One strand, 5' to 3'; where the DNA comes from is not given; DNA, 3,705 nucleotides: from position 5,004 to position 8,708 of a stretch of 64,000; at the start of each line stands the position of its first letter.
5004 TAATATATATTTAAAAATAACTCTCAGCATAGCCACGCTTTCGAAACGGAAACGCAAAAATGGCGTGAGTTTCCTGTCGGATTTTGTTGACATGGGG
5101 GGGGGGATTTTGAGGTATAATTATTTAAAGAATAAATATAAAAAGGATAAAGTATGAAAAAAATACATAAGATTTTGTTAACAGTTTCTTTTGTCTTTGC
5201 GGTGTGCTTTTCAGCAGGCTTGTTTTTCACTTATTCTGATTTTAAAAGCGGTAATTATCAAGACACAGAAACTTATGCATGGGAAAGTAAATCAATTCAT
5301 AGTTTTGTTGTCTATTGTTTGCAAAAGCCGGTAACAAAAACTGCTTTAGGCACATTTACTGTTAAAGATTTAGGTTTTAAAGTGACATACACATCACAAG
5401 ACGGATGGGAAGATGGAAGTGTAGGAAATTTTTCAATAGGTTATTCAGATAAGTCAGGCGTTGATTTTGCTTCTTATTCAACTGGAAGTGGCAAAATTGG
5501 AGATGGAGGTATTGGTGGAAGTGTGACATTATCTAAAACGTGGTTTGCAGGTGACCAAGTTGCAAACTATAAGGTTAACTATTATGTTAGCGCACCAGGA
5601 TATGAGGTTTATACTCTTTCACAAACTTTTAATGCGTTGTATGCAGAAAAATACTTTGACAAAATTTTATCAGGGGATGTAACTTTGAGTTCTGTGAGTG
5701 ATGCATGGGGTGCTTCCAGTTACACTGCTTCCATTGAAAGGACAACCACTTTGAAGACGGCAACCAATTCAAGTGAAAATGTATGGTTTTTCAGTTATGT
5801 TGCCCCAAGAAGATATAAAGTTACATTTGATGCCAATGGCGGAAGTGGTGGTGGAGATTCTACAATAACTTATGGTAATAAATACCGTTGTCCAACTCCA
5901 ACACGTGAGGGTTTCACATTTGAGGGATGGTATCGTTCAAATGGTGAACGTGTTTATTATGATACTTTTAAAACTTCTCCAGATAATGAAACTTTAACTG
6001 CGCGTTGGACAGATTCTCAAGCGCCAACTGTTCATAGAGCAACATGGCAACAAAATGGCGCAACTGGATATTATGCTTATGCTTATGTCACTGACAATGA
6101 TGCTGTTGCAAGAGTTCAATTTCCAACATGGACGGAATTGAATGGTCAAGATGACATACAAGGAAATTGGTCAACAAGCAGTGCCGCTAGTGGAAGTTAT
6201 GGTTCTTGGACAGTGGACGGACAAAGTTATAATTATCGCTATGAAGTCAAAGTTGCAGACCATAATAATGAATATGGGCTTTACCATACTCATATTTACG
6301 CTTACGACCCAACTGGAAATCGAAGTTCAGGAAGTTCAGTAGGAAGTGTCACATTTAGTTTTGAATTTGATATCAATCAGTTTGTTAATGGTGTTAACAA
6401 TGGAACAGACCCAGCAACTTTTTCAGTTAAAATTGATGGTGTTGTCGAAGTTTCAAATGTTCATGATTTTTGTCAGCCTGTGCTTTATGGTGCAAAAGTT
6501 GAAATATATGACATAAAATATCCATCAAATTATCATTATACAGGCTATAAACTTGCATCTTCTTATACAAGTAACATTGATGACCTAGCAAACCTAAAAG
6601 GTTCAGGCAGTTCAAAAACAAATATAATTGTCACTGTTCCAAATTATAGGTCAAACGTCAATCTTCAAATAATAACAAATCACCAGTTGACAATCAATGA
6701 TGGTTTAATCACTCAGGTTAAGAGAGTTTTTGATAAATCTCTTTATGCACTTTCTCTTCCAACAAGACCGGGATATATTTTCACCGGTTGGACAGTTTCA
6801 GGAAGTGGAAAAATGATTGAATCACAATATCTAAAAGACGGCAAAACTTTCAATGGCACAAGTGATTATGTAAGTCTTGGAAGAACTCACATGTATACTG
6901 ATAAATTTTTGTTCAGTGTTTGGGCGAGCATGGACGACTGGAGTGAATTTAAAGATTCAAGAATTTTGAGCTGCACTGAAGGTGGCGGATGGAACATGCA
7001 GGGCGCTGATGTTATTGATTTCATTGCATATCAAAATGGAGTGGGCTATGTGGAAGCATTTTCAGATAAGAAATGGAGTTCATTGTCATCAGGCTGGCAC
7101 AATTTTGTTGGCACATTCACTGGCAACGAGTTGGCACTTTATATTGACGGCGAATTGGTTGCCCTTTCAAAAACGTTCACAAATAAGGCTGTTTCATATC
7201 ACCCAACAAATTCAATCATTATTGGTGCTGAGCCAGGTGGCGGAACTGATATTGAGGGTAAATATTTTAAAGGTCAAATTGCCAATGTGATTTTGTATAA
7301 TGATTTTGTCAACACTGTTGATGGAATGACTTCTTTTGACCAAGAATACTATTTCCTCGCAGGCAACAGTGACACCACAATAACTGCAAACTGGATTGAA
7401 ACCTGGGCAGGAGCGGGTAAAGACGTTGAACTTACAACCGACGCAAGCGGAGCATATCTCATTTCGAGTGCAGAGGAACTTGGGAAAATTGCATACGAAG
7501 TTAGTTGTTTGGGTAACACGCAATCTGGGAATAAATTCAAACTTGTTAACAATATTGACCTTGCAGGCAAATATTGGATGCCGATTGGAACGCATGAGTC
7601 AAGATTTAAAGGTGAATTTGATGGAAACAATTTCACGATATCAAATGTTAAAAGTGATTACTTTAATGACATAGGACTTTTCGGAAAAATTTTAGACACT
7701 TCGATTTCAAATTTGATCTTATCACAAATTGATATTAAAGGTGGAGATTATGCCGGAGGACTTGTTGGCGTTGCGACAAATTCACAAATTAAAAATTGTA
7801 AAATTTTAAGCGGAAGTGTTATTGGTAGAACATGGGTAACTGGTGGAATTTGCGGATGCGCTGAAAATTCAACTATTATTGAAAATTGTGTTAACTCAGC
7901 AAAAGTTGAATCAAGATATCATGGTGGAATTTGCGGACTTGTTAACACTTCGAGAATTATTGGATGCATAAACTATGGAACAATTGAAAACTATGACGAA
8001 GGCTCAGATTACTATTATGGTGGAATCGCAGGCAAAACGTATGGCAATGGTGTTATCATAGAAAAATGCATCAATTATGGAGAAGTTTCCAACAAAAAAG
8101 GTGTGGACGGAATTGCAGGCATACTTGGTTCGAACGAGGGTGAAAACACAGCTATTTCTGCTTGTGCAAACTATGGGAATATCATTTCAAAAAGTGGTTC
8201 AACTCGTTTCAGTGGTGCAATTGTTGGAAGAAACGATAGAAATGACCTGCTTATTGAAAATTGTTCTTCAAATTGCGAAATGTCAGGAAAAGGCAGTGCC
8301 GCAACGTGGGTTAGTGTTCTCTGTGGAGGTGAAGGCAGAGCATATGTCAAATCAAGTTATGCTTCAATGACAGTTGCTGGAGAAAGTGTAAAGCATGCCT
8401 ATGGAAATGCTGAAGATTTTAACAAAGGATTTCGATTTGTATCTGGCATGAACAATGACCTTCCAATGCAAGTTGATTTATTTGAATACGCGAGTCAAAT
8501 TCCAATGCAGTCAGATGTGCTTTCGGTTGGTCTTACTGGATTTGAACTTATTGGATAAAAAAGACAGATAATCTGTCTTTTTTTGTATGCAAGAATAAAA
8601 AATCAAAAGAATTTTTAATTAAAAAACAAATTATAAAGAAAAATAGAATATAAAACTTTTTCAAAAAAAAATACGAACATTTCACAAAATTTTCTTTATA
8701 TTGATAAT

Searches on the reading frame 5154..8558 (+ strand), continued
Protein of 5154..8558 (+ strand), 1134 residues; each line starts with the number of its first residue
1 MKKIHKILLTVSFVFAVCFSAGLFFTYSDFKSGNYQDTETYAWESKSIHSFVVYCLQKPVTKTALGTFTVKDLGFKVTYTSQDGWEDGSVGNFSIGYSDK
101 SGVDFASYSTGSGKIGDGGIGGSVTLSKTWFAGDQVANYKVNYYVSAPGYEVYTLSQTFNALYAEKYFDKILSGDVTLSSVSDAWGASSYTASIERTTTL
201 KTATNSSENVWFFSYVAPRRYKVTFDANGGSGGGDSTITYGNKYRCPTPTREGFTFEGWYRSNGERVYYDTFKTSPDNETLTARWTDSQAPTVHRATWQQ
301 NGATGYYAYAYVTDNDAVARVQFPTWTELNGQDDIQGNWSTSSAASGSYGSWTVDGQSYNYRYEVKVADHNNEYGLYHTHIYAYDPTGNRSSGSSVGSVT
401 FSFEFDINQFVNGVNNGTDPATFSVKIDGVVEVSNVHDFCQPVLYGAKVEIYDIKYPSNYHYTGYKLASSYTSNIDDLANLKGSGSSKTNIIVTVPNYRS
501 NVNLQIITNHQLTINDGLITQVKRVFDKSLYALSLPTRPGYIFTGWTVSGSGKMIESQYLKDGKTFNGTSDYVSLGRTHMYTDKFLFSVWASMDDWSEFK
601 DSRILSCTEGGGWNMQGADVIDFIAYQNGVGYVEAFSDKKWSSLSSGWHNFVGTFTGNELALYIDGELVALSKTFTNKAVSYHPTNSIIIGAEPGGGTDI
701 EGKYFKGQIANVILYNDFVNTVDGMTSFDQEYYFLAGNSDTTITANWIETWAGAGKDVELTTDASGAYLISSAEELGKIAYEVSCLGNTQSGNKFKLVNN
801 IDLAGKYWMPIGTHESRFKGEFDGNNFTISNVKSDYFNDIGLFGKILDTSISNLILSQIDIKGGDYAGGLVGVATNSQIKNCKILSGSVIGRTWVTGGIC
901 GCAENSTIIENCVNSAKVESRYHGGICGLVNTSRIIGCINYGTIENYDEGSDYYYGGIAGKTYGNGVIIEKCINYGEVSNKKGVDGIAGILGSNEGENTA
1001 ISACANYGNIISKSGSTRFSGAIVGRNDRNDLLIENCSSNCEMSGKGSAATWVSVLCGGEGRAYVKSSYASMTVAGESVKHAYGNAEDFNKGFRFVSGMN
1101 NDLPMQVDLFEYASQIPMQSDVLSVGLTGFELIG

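Call 33: find_encoding_contigs(protein=P0020, flank=10000, max_places=6)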
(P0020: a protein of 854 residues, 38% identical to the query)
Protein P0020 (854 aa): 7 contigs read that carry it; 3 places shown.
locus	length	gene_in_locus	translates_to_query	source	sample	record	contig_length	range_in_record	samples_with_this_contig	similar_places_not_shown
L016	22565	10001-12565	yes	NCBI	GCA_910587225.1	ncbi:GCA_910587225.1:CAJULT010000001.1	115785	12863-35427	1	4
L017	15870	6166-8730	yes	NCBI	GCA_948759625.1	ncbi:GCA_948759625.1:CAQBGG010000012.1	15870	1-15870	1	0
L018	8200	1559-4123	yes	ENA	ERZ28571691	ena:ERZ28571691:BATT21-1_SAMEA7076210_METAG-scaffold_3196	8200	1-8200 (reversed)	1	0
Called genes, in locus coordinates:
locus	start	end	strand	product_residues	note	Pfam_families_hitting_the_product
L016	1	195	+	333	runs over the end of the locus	PF01628:HrcA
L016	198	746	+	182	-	PF01025:GrpE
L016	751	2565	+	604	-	PF00012:HSP70, PF06723:MreB_Mbl, PF00012:HSP70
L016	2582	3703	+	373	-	PF00226:DnaJ, PF01556:DnaJ_C, PF00684:DnaJ_CXXCXGXG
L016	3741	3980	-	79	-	PF13443:HTH_26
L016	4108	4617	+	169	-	PF06908:YpsA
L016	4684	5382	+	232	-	PF20260:PUA_4, PF04452:Methyltrans_RNA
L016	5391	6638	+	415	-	PF00919:UPF0004, PF04055:Radical_SAM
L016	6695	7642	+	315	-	PF04542:Sigma70_r2, PF08281:Sigma70_r4_2 (faint), PF04545:Sigma70_r4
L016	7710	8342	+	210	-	PF04542:Sigma70_r2, PF04545:Sigma70_r4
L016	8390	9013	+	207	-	PF04542:Sigma70_r2, PF08281:Sigma70_r4_2 (faint), PF04545:Sigma70_r4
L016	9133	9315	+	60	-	PF01165:Ribosomal_S21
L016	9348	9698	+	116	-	PF01245:Ribosomal_L19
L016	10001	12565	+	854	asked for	PF09479:Flg_new (weak), PF08481:GBS_Bsp-like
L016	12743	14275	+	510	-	PF05362:Lon_C, PF13541:ChlI, PF00158:Sigma54_activat (faint), PF01078:Mg_chelatase, PF07728:AAA_5, PF00493:MCM (weak), PF13335:Mg_chelatase_C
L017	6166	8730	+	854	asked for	PF09479:Flg_new (weak), PF08481:GBS_Bsp-like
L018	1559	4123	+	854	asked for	PF09479:Flg_new (weak), PF08481:GBS_Bsp-like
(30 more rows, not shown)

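Call 42: search_protein_families(library=pfam, proteins=[L009:1631-2416:+, L015:486-1985:-], max_evalue=0.001)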
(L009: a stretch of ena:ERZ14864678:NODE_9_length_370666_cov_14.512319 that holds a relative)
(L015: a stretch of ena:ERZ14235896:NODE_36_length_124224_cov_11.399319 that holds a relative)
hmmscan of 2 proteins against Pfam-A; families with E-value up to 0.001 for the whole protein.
L009:1631-2416:+ (261 aa): 17 families
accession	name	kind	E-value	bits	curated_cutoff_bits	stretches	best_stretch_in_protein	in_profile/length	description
PF13649.12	Methyltransf_25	-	2.8e-23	82.9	27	1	48-142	1-97/97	Methyltransferase domain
PF08241.18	Methyltransf_11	-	1.2e-22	80.7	21.2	1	49-146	1-95/95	Methyltransferase domain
PF13847.12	Methyltransf_31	-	2.5e-18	66.6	27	1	43-150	2-113/145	Methyltransferase domain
PF13489.12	Methyltransf_23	-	1.1e-13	51.7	27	1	37-159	12-124/164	Methyltransferase domain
PF08242.18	Methyltransf_12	-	1.2e-13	52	30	1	49-144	1-98/98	Methyltransferase domain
PF01209.24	Ubie_methyltran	-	2.6e-12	47.1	20.1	1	42-147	45-152/233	ubiE/COQ5 methyltransferase family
PF05401.17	NodS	-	4.7e-08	33.5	24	1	25-147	25-145/201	Nodulation protein S (NodS)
PF03848.20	TehB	-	4.3e-07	30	20.4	1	25-118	12-105/193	Tellurite resistance protein TehB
PF02475.24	TRM5-TYW2_MTfase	-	6.7e-07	29.8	28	1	38-113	30-110/164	TRM5/TYW2 methyltransferase domain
PF05175.20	MTS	-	1.4e-06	28.5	23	1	40-146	26-138/170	Methyltransferase small domain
PF03602.21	Cons_hypoth95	-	5e-06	26.7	24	1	44-152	41-156/182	Conserved hypothetical protein 95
PF01728.25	FtsJ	-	1.2e-05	25.8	24.1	1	39-173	14-153/181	FtsJ-like methyltransferase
PF00398.26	RrnaAD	-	1.4e-05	24.8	24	1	44-107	30-93/263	Ribosomal RNA adenine dimethylase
PF07021.18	MetW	-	2.9e-05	24.2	21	1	35-157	4-120/193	Methionine biosynthesis protein MetW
PF10294.15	Methyltransf_16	-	0.00025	21.3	21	1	30-91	30-94/174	Lysine methyltransferase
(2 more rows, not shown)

L015:486-1985:- (499 aa): 0 families

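Call 55: search_solved_structures(query=window:5154-8558:+, max_evalue=0.01)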
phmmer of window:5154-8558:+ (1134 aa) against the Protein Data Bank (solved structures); distinct sequences matched with E-value up to 0.01: 0.
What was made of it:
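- Tried and rejected: Sequence search of the PDB gave no hits (call 55).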

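Call 56: search_protein_families(library=ncbifam, proteins=[window:5154-8558:+, L009:1631-2416:+, L015:486-1985:-], max_evalue=0.001)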
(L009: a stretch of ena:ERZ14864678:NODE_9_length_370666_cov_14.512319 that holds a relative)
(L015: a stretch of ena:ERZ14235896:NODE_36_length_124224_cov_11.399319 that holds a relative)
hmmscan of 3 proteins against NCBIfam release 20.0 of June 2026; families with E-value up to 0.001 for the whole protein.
window:5154-8558:+ (1134 aa): 1 family
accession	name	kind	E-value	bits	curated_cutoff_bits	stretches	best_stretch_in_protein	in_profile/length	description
TIGR02543.1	List_Bact_rpt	repeat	1.6e-10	41.2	20.95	1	249-286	1-41/44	TIGR02543 family repeat protein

L009:1631-2416:+ (261 aa): 67 families (the best 25 are shown)
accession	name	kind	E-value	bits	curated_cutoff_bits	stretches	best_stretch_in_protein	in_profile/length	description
TIGR01934.1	MenG_MenH_UbiE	subfamily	8.7e-16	57.9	158.35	1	40-152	34-147/223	ubiquinone/menaquinone biosynthesis methyltransferase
TIGR02021.1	BchM-ChlM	equivalog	5.4e-15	55.4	158.9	1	33-150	43-159/218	magnesium protoporphyrin IX methyltransferase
NF001241.0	PRK00216.1-2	equivalog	1.2e-14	54.6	327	1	42-153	49-154/231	demethylmenaquinone methyltransferase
TIGR01983.1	UbiG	equivalog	1.4e-14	54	102.95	1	41-159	46-164/228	bifunctional 2-polyprenyl-6-hydroxyphenol methylase/3-demethylubiquinol 3-O-methyltransferase UbiG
NF051855.1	GlySarMtaseBact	equivalog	1.6e-14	54.1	350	1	37-155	45-167/259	glycine/sarcosine N-methyltransferase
NF045882.1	PLipidMtase_Leg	equivalog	2.5e-14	53.6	390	1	34-147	32-144/207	phospholipid N-methyltransferase PmtA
NF041255.1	mycofact_MftM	equivalog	2.7e-14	53.2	200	1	44-140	139-235/289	mycofactocin oligosaccharide methyltransferase MftM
NF043040.1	corrin_prot_MT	hypoth_equivalog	4.2e-14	52.5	180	1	37-147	34-148/216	corrinoid protein-associated methyltransferase CpaM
TIGR02072.1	BioC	equivalog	4.5e-14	52.8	184.95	1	37-153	26-139/244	malonyl-ACP O-methyltransferase BioC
NF001244.0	PRK00216.1-5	equivalog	8.9e-13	48.1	216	1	41-152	45-159/236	bifunctional demethylmenaquinone methyltransferase/2-methoxy-6-polyprenyl-1,4-benzoquinol methylase UbiE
NF041537.1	ArsM_AhpD_UU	exception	6.5e-12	44.9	510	1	43-148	75-182/345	arsenite methyltransferase/AhpD domain selenoprotein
NF045667.1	MTase_DVU1556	equivalog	8.1e-12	45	155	1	43-152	21-125/213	DVU_1556 family methyltransferase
NF001243.0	PRK00216.1-4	equivalog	2.3e-11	43.5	235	1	34-145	39-150/237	demethylmenaquinone methyltransferase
NF045825.1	FAmtase_mtf2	equivalog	3.1e-11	43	400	1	40-153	54-165/248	fatty-acid O-methyltransferase Mtf2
NF011529.0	PRK14968.1-3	equivalog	4.9e-11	42.4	162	1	42-117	32-107/198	putative methyltransferase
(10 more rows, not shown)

L015:486-1985:- (499 aa): 0 families

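Call 57: find_encoding_contigs(protein=P0013, flank=10000, max_places=3)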
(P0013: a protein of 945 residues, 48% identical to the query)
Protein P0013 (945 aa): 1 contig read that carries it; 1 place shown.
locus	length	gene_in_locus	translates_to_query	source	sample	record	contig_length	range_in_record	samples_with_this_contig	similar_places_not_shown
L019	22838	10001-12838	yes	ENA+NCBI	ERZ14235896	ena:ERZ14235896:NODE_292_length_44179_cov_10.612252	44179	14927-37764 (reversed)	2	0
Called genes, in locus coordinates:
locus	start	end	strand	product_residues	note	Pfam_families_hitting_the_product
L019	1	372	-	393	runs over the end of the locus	PF00817:IMS, PF11799:IMS_C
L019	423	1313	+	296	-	PF01979:Amidohydro_1 (weak)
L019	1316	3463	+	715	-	PF09371:Tex_N, PF22706:Tex_central_region, PF16921:Tex_YqgF, PF14639:YqgF, PF14635:HHH_7, PF12836:HHH_3, PF17674:HHH_9, PF00575:S1, +1 more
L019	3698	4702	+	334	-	PF00217:ATP-gua_Ptrans, PF27454:McsB_C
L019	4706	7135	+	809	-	PF02861:Clp_N (weak), PF02861:Clp_N, PF00004:AAA, PF17871:AAA_lid_9, PF00004:AAA, PF07724:AAA_2, PF07728:AAA_5, PF10431:ClpB_D2-small, +10 more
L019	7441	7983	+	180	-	PF02482:Ribosomal_S30AE, PF16321:Ribosom_S30AE_C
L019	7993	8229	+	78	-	-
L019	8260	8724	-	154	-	-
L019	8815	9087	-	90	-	PF01649:Ribosomal_S20p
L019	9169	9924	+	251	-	PF03418:Peptidase_A25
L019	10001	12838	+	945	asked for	PF09479:Flg_new (weak), PF08481:GBS_Bsp-like (weak), PF09479:Flg_new (weak)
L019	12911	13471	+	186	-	-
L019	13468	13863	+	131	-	PF09579:Spore_YtfJ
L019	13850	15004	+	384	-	PF00768:Peptidase_S11, PF13354:Beta-lactamase2, PF07943:PBP5_C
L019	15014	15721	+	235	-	PF01479:S4, PF00849:PseudoU_synth_2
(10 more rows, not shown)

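Call 58: find_encoding_contigs(protein=P0016, flank=10000, max_places=3)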
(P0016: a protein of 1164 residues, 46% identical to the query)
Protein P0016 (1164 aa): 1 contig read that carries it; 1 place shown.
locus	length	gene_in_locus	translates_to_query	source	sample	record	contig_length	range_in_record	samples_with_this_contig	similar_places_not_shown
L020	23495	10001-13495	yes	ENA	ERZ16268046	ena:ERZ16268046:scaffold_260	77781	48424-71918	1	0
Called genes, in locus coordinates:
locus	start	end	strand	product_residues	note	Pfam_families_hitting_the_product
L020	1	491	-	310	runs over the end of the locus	PF01156:IU_nuc_hydro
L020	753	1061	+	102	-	PF01740:STAS, PF13466:STAS_2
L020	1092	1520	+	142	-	PF13581:HATPase_c_2, PF02518:HATPase_c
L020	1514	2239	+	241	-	PF12645:HTH_16 (faint), PF04542:Sigma70_r2, PF04539:Sigma70_r3 (weak), PF04545:Sigma70_r4, PF08281:Sigma70_r4_2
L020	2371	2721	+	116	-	PF01245:Ribosomal_L19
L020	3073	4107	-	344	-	PF03033:Glyco_transf_28, PF13528:Glyco_trans_1_3 (weak), PF04101:Glyco_tran_28_C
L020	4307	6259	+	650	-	PF02518:HATPase_c, PF00204:DNA_gyraseB, PF01751:Toprim, PF00986:DNA_gyraseB_C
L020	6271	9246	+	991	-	PF00521:DNA_topoisoIV, PF03989:DNA_gyraseA_C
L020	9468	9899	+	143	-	PF24460:DUF7575 (weak), PF13240:Zn_Ribbon_1, PF13248:Zn_ribbon_3 (weak)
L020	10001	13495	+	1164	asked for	PF09479:Flg_new, PF24893:DUF7743 (weak), PF08481:GBS_Bsp-like, PF13385:Laminin_G_3, PF09479:Flg_new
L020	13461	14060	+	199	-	-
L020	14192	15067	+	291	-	PF01266:DAO (faint), PF07992:Pyr_redox_2, PF12831:FAD_oxidored (weak), PF13738:Pyr_redox_3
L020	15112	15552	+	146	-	-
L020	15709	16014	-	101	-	-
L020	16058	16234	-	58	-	PF00830:Ribosomal_L28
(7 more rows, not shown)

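Call 59: find_encoding_contigs(protein=P0015, flank=10000, max_places=3)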
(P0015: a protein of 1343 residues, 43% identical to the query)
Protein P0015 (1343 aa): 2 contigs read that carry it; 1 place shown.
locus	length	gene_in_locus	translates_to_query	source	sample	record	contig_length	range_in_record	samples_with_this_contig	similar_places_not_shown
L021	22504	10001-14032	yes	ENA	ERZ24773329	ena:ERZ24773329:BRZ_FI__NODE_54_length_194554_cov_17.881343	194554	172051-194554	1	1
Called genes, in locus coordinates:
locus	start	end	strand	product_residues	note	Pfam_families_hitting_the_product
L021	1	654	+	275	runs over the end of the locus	PF07934:OGG_N, PF00730:HhH-GPD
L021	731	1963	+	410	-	-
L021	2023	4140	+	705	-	-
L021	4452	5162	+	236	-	PF13476:AAA_23 (faint), PF00005:ABC_tran, PF02463:SMC_N, PF13555:AAA_29 (weak), PF13304:AAA_21 (faint)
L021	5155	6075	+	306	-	PF01458:SUFBD_core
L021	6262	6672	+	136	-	PF16403:Bact_surface_Ig-like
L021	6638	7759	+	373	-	PF00753:Lactamase_B (weak)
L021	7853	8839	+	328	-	-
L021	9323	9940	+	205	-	PF00753:Lactamase_B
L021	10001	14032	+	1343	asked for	PF09479:Flg_new, PF08481:GBS_Bsp-like, PF13385:Laminin_G_3, PF09479:Flg_new (weak)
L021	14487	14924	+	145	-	-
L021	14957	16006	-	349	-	PF00756:Esterase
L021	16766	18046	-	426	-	-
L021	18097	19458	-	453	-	PF14659:Phage_int_SAM_3, PF22022:Phage_int_M (weak), PF00589:Phage_integrase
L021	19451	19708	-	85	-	-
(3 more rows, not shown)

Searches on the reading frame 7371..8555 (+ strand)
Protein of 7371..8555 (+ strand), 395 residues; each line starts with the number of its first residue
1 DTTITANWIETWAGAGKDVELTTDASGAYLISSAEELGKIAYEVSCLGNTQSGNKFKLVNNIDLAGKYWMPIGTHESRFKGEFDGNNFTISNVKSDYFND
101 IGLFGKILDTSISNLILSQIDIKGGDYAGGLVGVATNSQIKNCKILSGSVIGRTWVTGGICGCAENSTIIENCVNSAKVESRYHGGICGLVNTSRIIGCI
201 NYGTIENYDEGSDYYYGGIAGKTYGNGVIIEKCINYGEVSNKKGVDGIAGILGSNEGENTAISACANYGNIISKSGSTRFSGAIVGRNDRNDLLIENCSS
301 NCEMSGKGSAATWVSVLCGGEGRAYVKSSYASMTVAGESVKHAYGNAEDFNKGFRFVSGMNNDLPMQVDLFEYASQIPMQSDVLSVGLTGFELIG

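Call 72: predict_structure(alignment_id=A3)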
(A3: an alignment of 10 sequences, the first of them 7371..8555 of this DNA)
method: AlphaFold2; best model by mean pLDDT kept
length: 395 residues; sequences in the alignment: 10
mean_pLDDT: 83.8   pTM: 0.87
mean pLDDT of the five models: 83.8, 83.7, 82.1, 81.5, 77.7
residues with pLDDT >= 90: 194; 70-90: 132; 50-70: 47; < 50: 22
segments of 3 or more residues with pLDDT < 50: 1-9, 309-314, 377-383
pLDDT, mean of each block of 10 residues (from residue 1): 41 73 94 92 88 96 80 88 97 87 95 97 91 98 97 90 97 96 91 97 83 83 94 93 82 93 92 74 87 89 64 64 84 76 81 70 72 51 56 72
secondary structure, 60 per line:
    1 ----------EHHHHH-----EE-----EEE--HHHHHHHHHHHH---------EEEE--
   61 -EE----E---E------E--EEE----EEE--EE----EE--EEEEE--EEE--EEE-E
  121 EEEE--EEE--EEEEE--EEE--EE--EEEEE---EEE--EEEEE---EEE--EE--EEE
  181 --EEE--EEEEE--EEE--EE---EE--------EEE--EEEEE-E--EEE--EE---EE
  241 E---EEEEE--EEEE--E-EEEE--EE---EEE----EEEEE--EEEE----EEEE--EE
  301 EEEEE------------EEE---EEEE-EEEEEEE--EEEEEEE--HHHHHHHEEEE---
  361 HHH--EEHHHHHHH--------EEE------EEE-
elements in order: H12-16 E29-31 H34-45 E55-58 E82-84 E89-91 E104-108 E111-113 E116-118 E120-124 E127-129 E132-136 E139-141 E148-152 E156-158 E161-165 E169-171 E178-180 E183-185 E188-192 E195-197 E215-217 E220-224 E229-231 E239-241 E245-249 E252-255 E260-263 E271-273 E278-282 E285-288 E293-296 E299-305 E318-320 E324-327 E329-335 E338-344 H347-353 E354-357 H368-374 E383-385 E392-394
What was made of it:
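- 5154..8558 (+): Target gene, 1134 aa. It has an N-terminal signal/anchor, a Listeria-Bacteroides repeat (Flg_new), a GBS_Bsp-like repeat, Laminin_G_3 and a C-terminal GLUG-motif parallel beta-helix. It has no HExxH and no LPxTG. AlphaFold model of residues 740-1134: pLDDT 83.8, pTM 0.87 (call 72).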

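Call 74: fold_search(model_id=the predicted structure, library=pdb)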
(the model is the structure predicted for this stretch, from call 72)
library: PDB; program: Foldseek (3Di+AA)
matches with E <= 10: 266; with E <= 0.001: 6
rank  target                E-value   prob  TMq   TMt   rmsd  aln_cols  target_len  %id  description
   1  3n6z                  1.9e-08  1.00  0.46  0.52   8.1       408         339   20  Crystal structure of a putative immunoglobulin A1 protease (BACOVA_03286) from Bacteroides ovatus at 1.30 A resolution (released 2010-07-21)
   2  6xjb                  1.5e-05  1.00  0.47  0.17   6.4       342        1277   16  IgA1 Protease (released 2020-12-09)
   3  7uvk                  1.5e-05  1.00  0.45  0.16   7.8       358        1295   17  G. haemolysans IgA1 protease (released 2022-11-23)
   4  6xja_P                1.9e-05  1.00  0.48  0.17   6.2       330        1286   16  Streptococcus Pneumoniae IgA1 Protease with IgA1 substrate (released 2021-01-20)
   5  7jgj_A                7.2e-05  1.00  0.44  0.15   6.8       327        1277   14  IgA1 Protease in complex with neutralizing mAb (released 2020-12-09)
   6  7uvl_P                1.1e-04  1.00  0.49  0.17   5.0       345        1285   18  IgA1 Protease with IgA1 substrate (released 2022-11-23)
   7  4mr0_A                1.1e-02  0.96  0.33  0.30  10.3       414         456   12  Crystal structure of PfbA, a surface adhesin of Streptococcus pneumoniae (released 2014-02-05)
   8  1jrg_B                2.7e-02  0.66  0.31  0.34  12.9       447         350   11  Crystal Structure of the R3 form of Pectate Lyase A, Erwinia chrysanthemi (released 2002-06-19)
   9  3zpp                  3.5e-02  0.77  0.31  0.29  10.4       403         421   11  Structure of the Streptococcus pneumoniae surface protein and adhesin PfbA (released 2013-05-29)
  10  7bbv_A                4.0e-02  0.38  0.23  0.28  12.9       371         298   10  Pectate lyase B from Verticillium dahliae (released 2022-07-13)
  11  4xnf                  4.3e-02  0.38  0.27  0.20  16.3       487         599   10  Tailspike protein double mutant D339A/E372Q of E. coli bacteriophage HK620 (released 2016-01-27)
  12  7xks                  6.0e-02  0.35  0.25  0.30  11.8       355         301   10  Crystal structure of an alkaline pectate lyase from Bacillus clausii (released 2023-03-29)
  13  5w6f_A                6.7e-02  0.35  0.27  0.20  14.2       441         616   10  Crystal structure of Bacteriophage CBA120 tailspike protein 3 (TSP3, orf212) (released 2018-10-24)
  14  5nxk_A                7.4e-02  0.54  0.28  0.34  10.3       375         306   12  L. reuteri 53608 SRRP (released 2018-03-21)
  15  1xg2_A                7.7e-02  0.30  0.24  0.28   9.7       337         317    8  Crystal structure of the complex between pectin methylesterase and its inhibitor protein (released 2005-03-22)
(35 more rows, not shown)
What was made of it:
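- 5154..8558 (+): Best fold matches are the beta-helix of 3n6z and of streptococcal IgA1 proteases, TM 0.45-0.49 (call 74).
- On Promoter-spacer homopolymer phase variation (transcriptional SSR contingency locus): The fold resembles the beta-helix of IgA1 proteases and of beta-solenoid adhesins (calls 72, 74).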
